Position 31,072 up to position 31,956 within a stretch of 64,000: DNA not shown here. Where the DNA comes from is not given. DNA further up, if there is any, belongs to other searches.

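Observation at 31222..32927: Translationally coupled two-gene islet of unknown function (possible nuclease-like protein plus a 373-aa partner)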

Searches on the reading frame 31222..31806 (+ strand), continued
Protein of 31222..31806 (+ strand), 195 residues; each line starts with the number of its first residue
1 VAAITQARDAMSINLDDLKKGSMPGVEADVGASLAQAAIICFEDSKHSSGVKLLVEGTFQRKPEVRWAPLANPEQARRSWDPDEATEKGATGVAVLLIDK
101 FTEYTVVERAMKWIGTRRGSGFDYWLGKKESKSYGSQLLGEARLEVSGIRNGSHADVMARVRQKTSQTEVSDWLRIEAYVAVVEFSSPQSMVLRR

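Call 70: find_related_loci(query=A1, collection=viral_contigs, flank=10000)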
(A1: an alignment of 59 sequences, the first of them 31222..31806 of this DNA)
Query A1 (195 aa) in viral_contigs; peptide patterns used: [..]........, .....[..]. (x = any residue, [..] = any of these).
68 stretches matched a pattern; 11 encode a relative of the query (tblastn E <= 1e-3); 11 distinct loci.
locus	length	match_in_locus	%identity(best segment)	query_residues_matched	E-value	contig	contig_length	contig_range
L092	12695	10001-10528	44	8-195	6e-43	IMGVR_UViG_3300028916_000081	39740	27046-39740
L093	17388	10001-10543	38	2-192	1e-33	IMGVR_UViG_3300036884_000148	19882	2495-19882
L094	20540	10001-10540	39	13-195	6e-33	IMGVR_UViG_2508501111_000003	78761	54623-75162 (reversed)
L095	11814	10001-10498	34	12-188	1e-31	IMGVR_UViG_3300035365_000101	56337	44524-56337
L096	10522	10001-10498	34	12-188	1e-31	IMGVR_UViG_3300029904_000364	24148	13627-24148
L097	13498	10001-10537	33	9-195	4e-26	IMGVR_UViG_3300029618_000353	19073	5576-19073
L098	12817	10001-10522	31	13-195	2e-23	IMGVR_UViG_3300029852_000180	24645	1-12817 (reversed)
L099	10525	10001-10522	31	13-195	2e-23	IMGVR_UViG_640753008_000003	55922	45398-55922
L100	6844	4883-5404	31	13-195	2e-23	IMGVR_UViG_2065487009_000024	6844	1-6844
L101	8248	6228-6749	31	13-195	2e-23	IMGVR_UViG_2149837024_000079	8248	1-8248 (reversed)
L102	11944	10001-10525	34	8-188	1e-34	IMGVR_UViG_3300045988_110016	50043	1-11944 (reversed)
